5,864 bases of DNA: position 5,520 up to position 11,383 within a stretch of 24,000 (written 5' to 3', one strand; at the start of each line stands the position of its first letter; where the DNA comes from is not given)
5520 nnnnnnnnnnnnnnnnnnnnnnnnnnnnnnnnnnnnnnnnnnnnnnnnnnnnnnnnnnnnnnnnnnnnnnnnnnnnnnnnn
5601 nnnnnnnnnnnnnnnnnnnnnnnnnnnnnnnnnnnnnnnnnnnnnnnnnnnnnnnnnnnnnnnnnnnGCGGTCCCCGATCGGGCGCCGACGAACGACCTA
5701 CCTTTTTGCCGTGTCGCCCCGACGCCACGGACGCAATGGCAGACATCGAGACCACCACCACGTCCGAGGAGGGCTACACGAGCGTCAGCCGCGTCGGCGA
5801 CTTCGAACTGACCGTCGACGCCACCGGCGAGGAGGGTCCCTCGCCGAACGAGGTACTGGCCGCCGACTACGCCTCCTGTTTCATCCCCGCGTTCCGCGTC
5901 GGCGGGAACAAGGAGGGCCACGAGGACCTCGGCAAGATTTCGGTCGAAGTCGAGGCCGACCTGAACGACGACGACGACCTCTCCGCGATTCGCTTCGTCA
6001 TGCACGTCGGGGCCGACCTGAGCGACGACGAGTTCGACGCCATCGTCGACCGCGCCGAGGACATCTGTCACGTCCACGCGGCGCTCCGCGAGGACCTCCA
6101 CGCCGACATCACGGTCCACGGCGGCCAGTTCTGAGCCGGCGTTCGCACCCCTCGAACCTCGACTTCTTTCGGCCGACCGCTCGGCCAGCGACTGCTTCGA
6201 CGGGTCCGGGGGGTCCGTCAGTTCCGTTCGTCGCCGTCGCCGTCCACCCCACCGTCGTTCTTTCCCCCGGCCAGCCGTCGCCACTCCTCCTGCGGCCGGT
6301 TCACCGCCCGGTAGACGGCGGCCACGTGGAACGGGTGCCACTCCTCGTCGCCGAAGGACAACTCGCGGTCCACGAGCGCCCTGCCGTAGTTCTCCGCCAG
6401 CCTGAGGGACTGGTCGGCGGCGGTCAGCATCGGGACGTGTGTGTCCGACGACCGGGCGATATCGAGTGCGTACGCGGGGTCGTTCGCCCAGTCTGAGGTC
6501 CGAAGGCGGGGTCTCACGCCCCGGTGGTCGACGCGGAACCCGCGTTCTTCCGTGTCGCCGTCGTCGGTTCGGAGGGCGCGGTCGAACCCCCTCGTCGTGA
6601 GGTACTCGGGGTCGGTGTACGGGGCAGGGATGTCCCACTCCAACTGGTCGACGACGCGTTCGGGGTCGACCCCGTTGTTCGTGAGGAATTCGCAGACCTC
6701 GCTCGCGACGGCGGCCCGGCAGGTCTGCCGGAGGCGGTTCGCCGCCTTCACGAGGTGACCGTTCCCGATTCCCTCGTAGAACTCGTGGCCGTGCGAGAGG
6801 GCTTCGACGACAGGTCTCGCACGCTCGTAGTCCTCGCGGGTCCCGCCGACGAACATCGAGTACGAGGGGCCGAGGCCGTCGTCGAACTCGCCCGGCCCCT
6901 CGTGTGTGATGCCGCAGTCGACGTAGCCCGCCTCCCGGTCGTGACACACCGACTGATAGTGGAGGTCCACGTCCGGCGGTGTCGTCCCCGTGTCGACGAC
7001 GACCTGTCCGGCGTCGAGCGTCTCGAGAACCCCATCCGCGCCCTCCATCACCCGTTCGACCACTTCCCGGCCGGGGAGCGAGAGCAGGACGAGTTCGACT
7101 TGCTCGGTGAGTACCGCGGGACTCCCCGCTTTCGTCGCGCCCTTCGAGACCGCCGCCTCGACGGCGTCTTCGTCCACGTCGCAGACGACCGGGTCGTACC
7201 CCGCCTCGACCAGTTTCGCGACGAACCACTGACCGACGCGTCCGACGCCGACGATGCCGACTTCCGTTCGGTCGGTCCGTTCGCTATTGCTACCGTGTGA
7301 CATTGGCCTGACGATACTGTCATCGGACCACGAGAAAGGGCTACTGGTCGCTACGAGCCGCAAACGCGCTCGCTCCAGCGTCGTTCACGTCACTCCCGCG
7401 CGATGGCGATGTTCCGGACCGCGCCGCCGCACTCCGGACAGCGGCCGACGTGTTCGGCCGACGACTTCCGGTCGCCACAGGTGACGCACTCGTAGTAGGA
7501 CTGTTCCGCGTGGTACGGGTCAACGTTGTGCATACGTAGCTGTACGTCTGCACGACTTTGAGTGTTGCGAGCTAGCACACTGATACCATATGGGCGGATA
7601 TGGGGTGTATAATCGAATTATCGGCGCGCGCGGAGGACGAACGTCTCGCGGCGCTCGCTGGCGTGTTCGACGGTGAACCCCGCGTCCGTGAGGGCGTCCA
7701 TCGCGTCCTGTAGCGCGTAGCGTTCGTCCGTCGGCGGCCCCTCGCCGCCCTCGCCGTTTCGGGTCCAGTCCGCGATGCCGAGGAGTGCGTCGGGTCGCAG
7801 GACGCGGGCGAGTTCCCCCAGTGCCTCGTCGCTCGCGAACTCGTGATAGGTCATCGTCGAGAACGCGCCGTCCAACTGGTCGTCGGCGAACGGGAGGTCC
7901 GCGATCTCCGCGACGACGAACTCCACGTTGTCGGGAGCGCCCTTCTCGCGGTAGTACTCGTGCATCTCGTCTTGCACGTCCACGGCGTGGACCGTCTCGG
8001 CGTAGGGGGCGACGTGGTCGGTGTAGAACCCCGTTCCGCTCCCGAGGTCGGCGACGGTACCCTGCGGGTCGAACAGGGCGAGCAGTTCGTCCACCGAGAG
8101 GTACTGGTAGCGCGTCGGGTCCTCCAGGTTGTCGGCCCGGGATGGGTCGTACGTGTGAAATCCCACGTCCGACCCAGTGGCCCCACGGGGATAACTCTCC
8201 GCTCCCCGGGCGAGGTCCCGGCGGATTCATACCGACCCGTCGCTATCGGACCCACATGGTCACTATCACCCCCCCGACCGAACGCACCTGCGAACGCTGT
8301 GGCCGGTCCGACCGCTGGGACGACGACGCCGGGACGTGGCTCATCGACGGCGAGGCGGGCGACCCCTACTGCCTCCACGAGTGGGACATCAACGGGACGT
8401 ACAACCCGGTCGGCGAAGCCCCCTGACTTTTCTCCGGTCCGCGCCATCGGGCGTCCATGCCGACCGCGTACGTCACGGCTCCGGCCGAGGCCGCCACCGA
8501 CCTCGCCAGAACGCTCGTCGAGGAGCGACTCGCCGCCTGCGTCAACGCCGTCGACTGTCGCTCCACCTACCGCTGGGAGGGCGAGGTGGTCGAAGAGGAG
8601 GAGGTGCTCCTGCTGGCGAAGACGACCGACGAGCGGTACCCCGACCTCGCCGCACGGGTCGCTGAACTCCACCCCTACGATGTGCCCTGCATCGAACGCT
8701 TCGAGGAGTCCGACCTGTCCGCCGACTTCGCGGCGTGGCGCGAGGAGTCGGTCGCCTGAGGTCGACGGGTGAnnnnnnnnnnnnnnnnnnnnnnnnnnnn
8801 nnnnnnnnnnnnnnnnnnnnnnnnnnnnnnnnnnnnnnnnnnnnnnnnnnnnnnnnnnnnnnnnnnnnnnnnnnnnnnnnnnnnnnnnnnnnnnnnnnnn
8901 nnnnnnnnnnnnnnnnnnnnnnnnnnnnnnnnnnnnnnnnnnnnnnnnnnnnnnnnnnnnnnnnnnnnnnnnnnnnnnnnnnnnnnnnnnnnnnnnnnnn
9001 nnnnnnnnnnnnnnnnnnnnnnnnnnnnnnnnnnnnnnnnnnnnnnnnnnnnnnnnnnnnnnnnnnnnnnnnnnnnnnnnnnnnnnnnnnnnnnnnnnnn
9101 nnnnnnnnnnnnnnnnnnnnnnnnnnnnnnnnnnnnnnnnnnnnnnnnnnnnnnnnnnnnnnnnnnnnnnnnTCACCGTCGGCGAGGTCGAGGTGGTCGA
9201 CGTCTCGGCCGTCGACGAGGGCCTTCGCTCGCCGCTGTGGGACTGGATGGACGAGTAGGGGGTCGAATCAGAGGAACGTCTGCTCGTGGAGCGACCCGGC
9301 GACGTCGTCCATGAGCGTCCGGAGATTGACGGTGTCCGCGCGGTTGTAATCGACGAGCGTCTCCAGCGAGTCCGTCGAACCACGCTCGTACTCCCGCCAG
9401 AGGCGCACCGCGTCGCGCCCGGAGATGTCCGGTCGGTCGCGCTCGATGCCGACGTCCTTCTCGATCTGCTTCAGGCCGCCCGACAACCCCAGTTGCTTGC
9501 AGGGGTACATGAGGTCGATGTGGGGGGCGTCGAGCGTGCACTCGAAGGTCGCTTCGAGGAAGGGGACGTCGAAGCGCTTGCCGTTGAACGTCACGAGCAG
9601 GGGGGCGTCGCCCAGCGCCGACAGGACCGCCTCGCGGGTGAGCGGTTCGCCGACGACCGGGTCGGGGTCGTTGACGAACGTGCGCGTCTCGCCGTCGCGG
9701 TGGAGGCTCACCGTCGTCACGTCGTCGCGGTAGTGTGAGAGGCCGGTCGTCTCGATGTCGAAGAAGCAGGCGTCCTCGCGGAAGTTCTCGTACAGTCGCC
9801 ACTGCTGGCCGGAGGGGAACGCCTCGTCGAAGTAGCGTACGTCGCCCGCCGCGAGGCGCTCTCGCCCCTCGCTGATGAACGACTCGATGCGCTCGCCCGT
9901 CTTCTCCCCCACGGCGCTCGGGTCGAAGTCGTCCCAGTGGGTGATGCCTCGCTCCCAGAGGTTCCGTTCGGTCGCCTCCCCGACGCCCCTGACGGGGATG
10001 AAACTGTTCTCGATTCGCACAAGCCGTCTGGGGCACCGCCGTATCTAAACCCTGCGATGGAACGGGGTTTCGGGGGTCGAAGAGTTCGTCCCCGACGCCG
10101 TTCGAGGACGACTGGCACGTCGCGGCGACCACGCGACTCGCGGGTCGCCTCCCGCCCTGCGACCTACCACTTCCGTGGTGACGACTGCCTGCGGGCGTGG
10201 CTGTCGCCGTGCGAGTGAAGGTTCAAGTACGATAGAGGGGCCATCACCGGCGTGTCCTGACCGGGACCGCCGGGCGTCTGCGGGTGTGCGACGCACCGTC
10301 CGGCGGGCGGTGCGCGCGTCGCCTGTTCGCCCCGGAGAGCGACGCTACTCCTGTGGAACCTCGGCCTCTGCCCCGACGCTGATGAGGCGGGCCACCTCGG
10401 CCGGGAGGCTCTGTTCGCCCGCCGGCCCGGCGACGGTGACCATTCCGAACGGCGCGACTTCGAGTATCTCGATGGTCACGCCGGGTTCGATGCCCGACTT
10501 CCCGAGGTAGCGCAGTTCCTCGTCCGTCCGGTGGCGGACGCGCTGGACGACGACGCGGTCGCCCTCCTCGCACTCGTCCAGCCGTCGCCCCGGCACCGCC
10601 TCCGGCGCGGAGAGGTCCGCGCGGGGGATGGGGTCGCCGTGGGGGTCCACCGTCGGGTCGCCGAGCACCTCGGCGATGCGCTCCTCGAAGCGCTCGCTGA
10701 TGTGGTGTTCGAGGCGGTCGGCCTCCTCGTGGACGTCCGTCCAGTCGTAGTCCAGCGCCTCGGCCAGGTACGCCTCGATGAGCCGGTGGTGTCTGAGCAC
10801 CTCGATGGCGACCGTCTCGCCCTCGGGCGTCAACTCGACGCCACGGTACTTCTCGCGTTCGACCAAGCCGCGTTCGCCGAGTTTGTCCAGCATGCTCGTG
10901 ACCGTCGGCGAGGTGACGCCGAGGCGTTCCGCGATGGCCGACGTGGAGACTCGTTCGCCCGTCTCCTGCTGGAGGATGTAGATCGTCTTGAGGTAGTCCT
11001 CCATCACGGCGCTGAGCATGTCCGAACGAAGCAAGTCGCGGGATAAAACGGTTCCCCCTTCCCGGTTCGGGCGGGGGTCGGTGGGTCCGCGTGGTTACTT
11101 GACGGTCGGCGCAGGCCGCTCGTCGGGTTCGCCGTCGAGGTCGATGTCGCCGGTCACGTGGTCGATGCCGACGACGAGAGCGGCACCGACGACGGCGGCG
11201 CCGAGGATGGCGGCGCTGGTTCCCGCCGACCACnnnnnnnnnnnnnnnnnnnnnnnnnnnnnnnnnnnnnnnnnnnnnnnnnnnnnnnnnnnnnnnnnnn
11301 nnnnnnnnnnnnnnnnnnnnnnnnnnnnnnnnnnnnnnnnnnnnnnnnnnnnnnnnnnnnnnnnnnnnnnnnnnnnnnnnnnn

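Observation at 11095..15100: aglB and a DUF368 (PopT-family) transporter gene separated by 1 nt: candidate dolichyl-phosphate recycling partner of the archaeal OST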

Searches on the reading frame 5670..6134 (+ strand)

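Call 11: search_protein_families(library=pfam, proteins=[window:5670-6134:+], max_evalue=0.01)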
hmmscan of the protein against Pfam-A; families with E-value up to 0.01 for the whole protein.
window:5670-6134:+ (154 aa): 1 family
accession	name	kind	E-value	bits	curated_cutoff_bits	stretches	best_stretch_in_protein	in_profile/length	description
PF02566.24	OsmC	-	9.6e-15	55.3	27.5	1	54-143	3-95/100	OsmC-like protein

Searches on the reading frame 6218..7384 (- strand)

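Call 10: search_protein_families(library=pfam, proteins=[window:6218-7384:-], max_evalue=0.01)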
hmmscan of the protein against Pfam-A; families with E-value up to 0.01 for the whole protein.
window:6218-7384:- (388 aa): 7 families
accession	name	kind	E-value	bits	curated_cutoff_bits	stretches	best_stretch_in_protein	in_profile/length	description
PF03446.21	NAD_binding_2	-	6.8e-24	85.1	21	1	42-198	2-154/161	NAD binding domain of 6-phosphogluconate dehydrogenase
PF14833.11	NAD_binding_11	-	1.3e-05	25.9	30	1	207-248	1-42/122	NAD-binding of NADP-dependent 3-hydroxyisobutyrate dehydrogenase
PF03807.23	F420_oxidored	-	6.4e-05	23.9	21.6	1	42-132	2-91/94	NADP oxidoreductase coenzyme F420-dependent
PF10727.15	Rossmann-like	-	0.00037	20.7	23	1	34-132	9-107/131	Rossmann-like domain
PF02826.25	2-Hacid_dh_C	-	0.001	18.9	25.1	1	35-114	32-110/178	D-isomer specific 2-hydroxyacid dehydrogenase, NAD binding domain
PF02254.24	TrkA_N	-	0.0017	19.1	23.8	1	44-83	3-42/116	TrkA-N domain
PF02558.23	ApbA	-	0.0079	16.3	22.2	0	42-83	1-41/150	Ketopantoate reductase PanE/ApbA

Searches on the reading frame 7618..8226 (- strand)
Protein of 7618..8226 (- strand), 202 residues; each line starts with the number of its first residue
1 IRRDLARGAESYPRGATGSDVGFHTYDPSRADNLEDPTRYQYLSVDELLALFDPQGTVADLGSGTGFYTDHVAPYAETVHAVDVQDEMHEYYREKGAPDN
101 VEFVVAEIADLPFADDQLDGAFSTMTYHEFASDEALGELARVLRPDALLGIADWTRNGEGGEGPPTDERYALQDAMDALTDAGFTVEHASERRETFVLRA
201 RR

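Call 10: search_protein_families(library=pfam, proteins=[window:7618-8226:-], max_evalue=0.01)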
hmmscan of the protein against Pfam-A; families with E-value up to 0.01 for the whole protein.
window:7618-8226:- (202 aa): 7 families
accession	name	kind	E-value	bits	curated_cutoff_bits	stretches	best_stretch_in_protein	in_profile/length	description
PF08241.18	Methyltransf_11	-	3.7e-18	66.4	21.2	1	60-149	2-93/95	Methyltransferase domain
PF13649.12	Methyltransf_25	-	9.1e-17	62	27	1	58-146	1-96/97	Methyltransferase domain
PF13847.12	Methyltransf_31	-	6.1e-11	42.6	27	1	55-154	4-112/145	Methyltransferase domain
PF08242.18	Methyltransf_12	-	4.4e-06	27.8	30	1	60-149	2-98/98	Methyltransferase domain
PF13489.12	Methyltransf_23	-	2.7e-05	24.4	27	1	45-158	13-123/164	Methyltransferase domain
PF01728.25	FtsJ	-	0.0002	21.8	24.1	1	45-111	12-78/181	FtsJ-like methyltransferase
PF01209.24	Ubie_methyltran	-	0.00062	19.6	20.1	1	57-148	50-148/233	ubiE/COQ5 methyltransferase family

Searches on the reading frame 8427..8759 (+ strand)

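Call 10: search_protein_families(library=pfam, proteins=[window:8427-8759:+], max_evalue=0.01)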
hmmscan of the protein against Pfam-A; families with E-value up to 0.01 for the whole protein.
window:8427-8759:+ (110 aa): 1 family
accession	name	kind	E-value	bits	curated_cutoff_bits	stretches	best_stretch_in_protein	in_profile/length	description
PF03091.20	CutA1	-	3.5e-31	107.4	22.4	1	14-107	3-98/99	CutA1 divalent ion tolerance protein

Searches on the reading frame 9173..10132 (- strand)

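Call 6: search_protein_families(library=pfam, proteins=[window:9173-10132:-], max_evalue=0.001)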
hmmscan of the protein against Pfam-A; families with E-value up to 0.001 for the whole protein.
window:9173-10132:- (319 aa): 0 families

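Call 10: search_protein_families(library=pfam, proteins=[window:9268-10044:-], max_evalue=0.01)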
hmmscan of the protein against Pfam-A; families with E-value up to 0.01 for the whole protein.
window:9268-10044:- (258 aa): 1 family
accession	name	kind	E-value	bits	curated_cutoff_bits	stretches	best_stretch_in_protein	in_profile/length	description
PF13482.12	RNase_H_2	-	2.3e-43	148.4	22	1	93-247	1-163/165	RNase_H superfamily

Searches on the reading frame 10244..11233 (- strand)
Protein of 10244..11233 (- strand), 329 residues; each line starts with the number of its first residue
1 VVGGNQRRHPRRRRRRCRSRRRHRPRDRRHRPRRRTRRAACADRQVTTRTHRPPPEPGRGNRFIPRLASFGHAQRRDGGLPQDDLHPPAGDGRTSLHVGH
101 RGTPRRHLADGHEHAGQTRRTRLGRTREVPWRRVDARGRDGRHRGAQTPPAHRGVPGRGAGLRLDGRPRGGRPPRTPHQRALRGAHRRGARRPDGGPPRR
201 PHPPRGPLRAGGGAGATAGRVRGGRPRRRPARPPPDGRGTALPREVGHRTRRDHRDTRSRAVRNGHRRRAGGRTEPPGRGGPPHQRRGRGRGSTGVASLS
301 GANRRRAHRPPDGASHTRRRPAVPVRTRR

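Call 6: search_protein_families(library=pfam, proteins=[window:10244-11233:-], max_evalue=0.001)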
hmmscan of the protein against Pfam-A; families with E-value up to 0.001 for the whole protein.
window:10244-11233:- (329 aa): 0 families

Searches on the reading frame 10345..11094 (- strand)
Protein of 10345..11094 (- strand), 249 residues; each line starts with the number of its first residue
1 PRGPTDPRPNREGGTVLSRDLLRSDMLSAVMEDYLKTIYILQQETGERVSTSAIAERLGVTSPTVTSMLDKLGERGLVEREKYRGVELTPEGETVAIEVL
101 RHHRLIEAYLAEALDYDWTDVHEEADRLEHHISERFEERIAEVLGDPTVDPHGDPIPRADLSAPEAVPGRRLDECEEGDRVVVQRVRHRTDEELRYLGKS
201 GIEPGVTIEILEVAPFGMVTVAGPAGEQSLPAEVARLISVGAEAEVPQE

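Call 10: search_protein_families(library=pfam, proteins=[window:10345-11094:-], max_evalue=0.01)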
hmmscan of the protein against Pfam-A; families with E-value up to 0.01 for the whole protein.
window:10345-11094:- (249 aa): 20 families
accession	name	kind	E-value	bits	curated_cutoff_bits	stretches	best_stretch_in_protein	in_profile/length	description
PF02742.21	Fe_dep_repr_C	-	4.6e-29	100.7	27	1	89-158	1-70/70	Iron dependent repressor, metal binding and dimerisation domain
PF01325.25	Fe_dep_repress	-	4.6e-20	72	26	1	26-86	1-60/60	Iron dependent repressor, N-terminal DNA binding domain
PF04023.20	FeoA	-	1.1e-13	51.5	23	1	171-240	2-72/74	FeoA domain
PF01047.28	MarR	-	3.6e-08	33.6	24.6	1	48-82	17-51/59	MarR family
PF25213.1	HVO_A0261_N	-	1e-07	32.2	35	1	40-104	16-79/86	HVO_A0261 N-terminal domain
PF12802.13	MarR_2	-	1.2e-07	32.2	27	1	44-81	18-53/61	MarR family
PF02082.26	Rrf2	-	1.6e-05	25.5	30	1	36-148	10-125/132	Iron-dependent Transcriptional regulator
PF09339.16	HTH_IclR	-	2.2e-05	24.6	22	1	44-81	14-51/52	IclR helix-turn-helix domain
PF13412.12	HTH_24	-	2.4e-05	24.3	21.9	1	46-79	15-48/48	Winged helix-turn-helix DNA-binding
PF13545.12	HTH_Crp_2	-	2.9e-05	24.4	27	1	48-87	22-60/70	Crp-like helix-turn-helix domain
PF00392.27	GntR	-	3.8e-05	23.7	27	1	44-86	19-62/64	Bacterial regulatory proteins, gntR family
PF01978.25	TrmB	-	6.1e-05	23.2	25.6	1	49-83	23-57/68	Sugar-specific transcriptional regulator TrmB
PF00126.33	HTH_1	-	0.00064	20.1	26.6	1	50-93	15-60/60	Bacterial regulatory helix-turn-helix protein, lysR family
PF12840.13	HTH_20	-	0.0012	19.2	27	1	45-80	15-50/51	Helix-turn-helix domain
PF08279.18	HTH_11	-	0.0015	18.8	25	1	38-85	6-53/55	HTH domain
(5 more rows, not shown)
